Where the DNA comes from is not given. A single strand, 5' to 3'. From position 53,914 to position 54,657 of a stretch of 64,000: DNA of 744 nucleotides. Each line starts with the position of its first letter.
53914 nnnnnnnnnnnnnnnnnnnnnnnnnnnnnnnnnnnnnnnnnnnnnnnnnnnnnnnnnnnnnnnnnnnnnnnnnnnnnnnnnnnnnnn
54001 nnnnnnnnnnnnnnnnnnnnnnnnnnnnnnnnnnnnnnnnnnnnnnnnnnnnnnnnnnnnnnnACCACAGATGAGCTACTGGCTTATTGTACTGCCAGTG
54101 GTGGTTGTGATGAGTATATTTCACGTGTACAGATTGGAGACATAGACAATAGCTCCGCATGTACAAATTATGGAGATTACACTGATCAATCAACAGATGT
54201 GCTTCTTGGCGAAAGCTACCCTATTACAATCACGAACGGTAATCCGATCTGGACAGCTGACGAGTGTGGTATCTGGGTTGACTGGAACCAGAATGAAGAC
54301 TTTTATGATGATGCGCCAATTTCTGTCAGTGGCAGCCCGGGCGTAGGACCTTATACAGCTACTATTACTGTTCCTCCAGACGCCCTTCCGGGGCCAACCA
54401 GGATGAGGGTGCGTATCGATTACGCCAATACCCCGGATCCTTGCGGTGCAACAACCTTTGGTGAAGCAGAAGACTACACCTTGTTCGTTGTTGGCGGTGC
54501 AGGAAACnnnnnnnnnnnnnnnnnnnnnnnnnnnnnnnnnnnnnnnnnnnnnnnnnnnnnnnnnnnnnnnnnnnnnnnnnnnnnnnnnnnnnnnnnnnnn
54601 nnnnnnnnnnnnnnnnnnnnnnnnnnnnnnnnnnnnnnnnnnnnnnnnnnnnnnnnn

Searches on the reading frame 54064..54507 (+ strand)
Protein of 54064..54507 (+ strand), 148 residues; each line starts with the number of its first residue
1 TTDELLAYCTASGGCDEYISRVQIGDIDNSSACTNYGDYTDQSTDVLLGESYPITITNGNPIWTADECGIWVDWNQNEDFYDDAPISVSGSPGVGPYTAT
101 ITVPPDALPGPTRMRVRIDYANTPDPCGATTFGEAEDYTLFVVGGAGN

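Call 7: search_protein_families(library=pfam, proteins=[window:54064-54507:+], max_evalue=10)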
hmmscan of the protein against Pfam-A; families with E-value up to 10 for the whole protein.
seq(148 aa): 1 family
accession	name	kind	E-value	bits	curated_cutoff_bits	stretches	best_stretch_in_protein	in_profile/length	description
PF20009.4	GEVED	-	3.1e-21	76.4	24.4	1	69-140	3-77/78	GEVED domain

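Call 68: search_solved_structures(query=window:54064-54507:+, max_evalue=1)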
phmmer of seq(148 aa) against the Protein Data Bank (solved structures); distinct sequences matched with E-value up to 1: 1.
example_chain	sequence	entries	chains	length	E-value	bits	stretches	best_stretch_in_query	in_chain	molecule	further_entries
8feh_D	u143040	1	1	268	0.32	13.9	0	8-30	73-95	Minor capsid protein A1 fusion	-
